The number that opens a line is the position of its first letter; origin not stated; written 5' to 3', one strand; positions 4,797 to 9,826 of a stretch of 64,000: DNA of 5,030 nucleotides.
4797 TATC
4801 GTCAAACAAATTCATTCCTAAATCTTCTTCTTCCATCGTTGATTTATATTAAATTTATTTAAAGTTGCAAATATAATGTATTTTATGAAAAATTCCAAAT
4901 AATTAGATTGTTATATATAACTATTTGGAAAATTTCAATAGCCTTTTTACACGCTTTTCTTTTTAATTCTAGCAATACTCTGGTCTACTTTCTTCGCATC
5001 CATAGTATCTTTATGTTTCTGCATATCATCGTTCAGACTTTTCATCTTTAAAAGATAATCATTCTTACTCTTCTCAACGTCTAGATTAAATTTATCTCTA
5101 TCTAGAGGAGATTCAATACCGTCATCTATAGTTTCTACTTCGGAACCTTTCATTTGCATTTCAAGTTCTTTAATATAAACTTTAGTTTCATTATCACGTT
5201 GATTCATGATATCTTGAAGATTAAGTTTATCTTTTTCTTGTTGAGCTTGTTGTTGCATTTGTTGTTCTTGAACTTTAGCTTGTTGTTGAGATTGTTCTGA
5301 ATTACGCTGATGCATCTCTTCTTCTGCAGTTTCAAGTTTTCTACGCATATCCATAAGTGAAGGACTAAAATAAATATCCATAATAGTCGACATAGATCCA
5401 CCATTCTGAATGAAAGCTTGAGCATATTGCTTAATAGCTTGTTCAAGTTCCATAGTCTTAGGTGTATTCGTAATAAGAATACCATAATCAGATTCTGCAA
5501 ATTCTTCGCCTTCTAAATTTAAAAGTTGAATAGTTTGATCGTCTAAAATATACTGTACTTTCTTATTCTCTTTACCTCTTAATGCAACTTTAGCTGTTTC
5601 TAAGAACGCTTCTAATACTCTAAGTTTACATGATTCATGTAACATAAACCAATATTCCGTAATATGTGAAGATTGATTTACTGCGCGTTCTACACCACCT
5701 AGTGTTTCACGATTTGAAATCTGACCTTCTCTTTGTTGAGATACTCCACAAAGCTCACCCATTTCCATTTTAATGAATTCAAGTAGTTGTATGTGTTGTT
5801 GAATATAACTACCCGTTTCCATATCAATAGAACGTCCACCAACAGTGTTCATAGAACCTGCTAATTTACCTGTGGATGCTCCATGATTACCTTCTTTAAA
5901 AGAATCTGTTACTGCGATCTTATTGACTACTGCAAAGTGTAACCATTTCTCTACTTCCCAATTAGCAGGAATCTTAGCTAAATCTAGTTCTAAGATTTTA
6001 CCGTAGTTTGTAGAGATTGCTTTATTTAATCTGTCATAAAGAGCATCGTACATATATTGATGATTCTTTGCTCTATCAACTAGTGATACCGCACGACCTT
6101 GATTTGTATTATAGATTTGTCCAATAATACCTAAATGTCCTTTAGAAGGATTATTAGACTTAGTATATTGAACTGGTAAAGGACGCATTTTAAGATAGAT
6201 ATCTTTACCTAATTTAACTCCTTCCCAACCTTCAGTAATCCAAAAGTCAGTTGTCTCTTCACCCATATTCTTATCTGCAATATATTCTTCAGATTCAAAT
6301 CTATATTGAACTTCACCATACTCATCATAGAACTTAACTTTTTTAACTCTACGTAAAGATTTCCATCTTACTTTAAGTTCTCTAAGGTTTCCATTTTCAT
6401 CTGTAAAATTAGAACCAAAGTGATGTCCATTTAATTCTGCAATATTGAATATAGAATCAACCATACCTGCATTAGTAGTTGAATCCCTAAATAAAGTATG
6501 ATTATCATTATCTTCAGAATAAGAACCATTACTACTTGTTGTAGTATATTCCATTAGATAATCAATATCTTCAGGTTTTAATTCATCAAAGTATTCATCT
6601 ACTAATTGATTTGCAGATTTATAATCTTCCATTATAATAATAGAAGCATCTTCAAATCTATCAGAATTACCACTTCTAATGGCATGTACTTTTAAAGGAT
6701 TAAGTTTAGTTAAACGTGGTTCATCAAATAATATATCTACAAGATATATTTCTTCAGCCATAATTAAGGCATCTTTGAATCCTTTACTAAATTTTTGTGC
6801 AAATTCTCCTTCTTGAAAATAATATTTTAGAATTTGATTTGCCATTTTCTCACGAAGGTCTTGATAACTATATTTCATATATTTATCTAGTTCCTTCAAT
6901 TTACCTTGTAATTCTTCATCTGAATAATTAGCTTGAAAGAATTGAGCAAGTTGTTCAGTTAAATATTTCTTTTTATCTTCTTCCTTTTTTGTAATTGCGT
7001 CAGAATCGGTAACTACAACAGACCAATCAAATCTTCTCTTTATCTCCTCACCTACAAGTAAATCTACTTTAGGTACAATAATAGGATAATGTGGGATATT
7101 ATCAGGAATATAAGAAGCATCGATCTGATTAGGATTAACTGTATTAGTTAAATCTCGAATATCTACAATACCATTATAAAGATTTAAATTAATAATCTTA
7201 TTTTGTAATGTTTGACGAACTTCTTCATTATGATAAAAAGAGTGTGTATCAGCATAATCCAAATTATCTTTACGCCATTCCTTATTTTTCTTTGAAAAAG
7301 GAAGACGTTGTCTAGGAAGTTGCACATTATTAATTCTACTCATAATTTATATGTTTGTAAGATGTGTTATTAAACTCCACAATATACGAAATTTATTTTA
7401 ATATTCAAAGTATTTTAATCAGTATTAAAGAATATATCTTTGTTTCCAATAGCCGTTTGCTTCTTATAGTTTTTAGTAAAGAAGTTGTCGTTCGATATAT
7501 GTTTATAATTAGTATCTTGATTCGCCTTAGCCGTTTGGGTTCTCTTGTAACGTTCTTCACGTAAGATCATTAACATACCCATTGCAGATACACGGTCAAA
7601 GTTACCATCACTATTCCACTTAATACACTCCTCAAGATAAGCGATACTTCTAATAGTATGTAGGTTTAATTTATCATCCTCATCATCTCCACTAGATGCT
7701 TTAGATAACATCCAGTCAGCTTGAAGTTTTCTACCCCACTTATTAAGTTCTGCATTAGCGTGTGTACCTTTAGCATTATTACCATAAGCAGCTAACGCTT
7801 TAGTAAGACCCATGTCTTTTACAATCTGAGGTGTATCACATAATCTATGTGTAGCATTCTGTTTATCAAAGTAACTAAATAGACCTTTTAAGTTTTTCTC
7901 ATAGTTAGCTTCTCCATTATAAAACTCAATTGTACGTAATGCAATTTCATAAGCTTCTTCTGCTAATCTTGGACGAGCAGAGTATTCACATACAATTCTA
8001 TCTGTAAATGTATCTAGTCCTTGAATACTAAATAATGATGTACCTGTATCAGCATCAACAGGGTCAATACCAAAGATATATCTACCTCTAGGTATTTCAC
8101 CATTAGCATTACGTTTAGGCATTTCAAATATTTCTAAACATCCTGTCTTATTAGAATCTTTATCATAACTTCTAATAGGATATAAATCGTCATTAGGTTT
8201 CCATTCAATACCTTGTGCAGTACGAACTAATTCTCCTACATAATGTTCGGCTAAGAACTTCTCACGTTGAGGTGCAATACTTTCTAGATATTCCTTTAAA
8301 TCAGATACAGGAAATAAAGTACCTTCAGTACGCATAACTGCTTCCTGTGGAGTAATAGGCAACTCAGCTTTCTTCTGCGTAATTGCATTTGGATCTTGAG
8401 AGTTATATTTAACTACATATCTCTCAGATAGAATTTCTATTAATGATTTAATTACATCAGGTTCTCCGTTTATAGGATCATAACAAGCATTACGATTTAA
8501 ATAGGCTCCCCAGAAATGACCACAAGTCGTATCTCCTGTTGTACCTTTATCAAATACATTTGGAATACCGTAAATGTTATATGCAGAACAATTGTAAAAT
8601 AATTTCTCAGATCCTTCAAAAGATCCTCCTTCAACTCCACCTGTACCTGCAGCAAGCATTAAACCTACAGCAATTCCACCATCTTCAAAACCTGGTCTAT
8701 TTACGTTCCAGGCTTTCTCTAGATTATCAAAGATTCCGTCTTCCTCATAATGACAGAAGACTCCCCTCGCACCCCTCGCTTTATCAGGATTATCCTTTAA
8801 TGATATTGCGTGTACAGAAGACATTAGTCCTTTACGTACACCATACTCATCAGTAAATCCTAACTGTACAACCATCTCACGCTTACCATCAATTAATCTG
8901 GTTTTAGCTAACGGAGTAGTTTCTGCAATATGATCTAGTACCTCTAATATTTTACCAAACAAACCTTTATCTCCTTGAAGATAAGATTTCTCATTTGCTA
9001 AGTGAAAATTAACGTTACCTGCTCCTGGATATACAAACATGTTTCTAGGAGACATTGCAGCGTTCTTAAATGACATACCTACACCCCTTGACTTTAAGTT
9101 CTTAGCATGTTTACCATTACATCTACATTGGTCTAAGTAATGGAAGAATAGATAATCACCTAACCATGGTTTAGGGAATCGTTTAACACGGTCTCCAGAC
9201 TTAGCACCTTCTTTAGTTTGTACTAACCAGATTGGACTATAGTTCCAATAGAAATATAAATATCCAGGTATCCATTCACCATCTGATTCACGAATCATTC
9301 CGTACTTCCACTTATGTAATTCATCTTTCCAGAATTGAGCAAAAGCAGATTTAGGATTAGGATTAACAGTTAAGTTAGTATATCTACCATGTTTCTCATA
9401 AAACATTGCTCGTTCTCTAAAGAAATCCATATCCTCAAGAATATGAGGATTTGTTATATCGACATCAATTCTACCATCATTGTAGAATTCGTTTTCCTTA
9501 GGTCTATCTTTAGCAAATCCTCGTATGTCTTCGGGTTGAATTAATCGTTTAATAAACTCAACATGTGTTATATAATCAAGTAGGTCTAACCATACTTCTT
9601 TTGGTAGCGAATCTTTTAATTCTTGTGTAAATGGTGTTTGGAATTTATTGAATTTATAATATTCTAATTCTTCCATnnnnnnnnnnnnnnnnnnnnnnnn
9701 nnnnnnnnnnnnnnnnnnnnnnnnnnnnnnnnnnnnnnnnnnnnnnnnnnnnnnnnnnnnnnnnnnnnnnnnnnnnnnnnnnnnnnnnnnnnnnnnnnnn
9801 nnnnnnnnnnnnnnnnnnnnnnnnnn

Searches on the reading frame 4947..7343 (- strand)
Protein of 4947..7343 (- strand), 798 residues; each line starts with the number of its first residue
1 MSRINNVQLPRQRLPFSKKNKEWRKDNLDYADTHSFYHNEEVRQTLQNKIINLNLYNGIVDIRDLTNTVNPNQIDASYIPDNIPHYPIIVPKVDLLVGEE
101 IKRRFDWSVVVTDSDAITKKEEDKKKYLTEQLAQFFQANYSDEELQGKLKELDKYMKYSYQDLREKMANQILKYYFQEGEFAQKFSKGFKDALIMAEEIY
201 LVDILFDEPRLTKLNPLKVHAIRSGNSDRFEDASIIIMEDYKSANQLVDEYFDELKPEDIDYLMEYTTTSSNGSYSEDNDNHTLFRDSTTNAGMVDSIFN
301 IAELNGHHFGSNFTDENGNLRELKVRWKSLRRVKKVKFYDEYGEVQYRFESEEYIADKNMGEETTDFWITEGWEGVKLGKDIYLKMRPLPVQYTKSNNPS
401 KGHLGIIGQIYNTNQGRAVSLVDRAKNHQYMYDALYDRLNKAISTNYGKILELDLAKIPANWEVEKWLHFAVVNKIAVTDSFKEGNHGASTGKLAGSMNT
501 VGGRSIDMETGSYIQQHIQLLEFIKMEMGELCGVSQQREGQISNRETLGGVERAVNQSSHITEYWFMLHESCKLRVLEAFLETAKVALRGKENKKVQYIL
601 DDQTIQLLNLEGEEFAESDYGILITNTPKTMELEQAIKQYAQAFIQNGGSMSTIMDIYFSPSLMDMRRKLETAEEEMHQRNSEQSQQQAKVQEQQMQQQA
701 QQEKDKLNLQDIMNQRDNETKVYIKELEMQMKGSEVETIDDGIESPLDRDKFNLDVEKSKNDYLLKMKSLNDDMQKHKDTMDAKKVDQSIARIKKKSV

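Call 8: search_protein_families(library=phrogs, proteins=[window:4947-7343:-])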
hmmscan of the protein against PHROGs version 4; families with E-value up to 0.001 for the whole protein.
window:4947-7343:- (798 aa): 2 families
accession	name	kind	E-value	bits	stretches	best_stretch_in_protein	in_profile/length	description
phrog_6547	-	head and packaging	2.1e-151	506.7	1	5-792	5-803/827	portal protein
phrog_156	-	head and packaging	4.8e-06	26.3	1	513-732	386-623/681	portal protein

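Call 9: search_protein_families(library=pfam, proteins=[window:4947-7343:-])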
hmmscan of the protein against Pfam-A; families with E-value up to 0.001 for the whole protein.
window:4947-7343:- (798 aa): 0 families

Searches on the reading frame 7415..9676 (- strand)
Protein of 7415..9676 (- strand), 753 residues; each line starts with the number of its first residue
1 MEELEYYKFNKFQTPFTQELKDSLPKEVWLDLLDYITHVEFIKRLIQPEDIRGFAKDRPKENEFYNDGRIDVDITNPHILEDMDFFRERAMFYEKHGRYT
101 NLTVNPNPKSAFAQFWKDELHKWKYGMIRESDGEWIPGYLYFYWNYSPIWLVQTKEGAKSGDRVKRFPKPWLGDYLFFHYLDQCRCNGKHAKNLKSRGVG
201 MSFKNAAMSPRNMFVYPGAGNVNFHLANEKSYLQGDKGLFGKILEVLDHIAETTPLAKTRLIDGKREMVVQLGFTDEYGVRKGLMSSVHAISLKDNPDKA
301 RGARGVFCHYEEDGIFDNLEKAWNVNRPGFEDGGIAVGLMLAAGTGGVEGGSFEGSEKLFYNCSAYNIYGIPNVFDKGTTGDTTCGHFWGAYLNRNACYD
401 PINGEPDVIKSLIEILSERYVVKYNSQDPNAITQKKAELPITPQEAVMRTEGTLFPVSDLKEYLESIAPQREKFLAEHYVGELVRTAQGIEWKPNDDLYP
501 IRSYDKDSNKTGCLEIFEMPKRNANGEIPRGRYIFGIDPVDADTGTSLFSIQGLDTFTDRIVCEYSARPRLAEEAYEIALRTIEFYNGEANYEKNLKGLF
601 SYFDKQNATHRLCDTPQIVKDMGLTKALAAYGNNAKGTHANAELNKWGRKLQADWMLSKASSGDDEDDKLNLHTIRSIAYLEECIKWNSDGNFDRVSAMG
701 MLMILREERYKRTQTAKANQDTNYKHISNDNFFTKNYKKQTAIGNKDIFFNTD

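Call 8: search_protein_families(library=phrogs, proteins=[window:7415-9676:-])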
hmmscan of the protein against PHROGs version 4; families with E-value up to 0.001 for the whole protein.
window:7415-9676:- (753 aa): 1 family
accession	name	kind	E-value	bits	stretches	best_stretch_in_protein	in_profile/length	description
phrog_6681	-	head and packaging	4.8e-100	337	1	103-736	82-754/758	terminase large subunit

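Call 9: search_protein_families(library=pfam, proteins=[window:7415-9676:-])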
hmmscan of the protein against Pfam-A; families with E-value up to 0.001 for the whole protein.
window:7415-9676:- (753 aa): 0 families
